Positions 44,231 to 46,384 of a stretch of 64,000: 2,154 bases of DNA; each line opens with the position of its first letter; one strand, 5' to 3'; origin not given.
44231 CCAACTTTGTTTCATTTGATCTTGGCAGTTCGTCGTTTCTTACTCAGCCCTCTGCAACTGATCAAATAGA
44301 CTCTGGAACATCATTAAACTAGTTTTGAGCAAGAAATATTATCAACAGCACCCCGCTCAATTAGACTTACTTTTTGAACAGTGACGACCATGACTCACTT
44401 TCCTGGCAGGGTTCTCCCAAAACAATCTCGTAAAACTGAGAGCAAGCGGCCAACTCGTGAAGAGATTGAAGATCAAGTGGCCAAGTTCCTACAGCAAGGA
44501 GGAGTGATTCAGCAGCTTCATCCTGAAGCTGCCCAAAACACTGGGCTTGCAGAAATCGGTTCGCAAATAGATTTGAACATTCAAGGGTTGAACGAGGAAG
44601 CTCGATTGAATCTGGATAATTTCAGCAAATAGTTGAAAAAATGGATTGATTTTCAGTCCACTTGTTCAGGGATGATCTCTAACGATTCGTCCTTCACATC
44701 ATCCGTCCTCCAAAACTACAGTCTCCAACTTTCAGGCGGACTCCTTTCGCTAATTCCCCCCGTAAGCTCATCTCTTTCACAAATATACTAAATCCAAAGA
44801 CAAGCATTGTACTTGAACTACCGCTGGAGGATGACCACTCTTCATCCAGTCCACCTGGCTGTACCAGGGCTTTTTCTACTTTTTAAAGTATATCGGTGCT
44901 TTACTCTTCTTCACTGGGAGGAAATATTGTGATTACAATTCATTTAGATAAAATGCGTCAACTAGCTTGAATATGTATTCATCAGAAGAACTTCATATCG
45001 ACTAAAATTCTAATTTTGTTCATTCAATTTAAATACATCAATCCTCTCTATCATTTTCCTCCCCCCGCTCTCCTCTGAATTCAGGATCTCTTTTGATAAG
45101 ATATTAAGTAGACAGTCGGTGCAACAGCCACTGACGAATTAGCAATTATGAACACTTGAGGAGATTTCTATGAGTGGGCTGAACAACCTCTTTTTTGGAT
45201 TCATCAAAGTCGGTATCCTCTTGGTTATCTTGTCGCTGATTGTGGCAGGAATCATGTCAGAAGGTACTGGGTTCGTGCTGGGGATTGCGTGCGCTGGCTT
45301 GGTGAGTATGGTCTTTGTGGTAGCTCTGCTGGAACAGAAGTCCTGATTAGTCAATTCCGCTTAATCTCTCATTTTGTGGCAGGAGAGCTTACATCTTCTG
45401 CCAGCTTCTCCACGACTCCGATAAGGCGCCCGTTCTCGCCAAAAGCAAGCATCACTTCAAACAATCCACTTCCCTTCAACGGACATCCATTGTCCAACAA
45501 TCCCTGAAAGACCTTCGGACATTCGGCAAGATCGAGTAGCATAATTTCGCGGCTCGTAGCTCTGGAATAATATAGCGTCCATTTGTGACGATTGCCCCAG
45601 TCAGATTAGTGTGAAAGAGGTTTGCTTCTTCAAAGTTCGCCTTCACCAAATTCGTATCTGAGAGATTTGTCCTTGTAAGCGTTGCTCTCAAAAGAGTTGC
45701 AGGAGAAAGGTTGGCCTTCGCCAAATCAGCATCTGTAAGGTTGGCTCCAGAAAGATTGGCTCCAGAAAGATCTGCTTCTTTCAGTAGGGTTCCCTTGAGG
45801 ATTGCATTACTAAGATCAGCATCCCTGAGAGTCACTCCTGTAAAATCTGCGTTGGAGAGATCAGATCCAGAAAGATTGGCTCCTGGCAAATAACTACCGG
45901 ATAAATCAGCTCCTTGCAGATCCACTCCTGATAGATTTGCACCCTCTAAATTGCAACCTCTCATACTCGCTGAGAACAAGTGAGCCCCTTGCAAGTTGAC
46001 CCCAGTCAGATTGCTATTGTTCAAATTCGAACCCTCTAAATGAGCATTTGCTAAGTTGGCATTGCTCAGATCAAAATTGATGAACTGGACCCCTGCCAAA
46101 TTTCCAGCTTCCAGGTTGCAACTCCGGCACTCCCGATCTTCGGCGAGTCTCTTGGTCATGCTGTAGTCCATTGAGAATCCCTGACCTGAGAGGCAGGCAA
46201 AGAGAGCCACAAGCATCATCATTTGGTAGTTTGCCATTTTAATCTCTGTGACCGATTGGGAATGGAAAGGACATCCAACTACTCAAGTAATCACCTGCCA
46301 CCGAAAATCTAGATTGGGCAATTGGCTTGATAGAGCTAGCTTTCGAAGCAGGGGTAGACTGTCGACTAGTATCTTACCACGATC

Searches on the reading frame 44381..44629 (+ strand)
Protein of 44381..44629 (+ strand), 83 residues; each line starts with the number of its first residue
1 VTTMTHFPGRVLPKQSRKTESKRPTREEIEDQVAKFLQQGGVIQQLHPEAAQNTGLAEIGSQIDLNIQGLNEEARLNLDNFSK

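Call 87: search_protein_families(library=pfam, proteins=[window:44381-44629:+], max_evalue=0.01)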
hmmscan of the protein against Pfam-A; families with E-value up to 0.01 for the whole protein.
seq(83 aa): 1 family
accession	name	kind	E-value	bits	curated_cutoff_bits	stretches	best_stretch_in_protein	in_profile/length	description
PF20661.2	SutA-RBD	-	2.1e-10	40.2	29.3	1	20-47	1-28/35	SutA RNAP-binding domain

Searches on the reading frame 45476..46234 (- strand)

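Call 87: search_protein_families(library=pfam, proteins=[window:45476-46234:-], max_evalue=0.01)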
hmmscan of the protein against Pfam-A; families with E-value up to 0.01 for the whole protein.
window:45476-46234:- (252 aa): 4 families
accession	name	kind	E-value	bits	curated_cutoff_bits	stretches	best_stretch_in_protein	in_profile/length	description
PF00805.28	Pentapeptide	-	7.3e-47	156.9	20.2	6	80-115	2-37/40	Pentapeptide repeats (8 copies)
PF13599.13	Pentapeptide_4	-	4.7e-30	103.9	38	4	85-161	2-78/78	Pentapeptide repeat region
PF13576.12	Pentapeptide_3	-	5.2e-19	68.6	27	3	118-159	3-47/48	Pentapeptide repeats (9 copies)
PF25296.1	Decapeptide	-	5.2e-06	26.7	45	0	87-142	18-73/74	Decapeptide repeat region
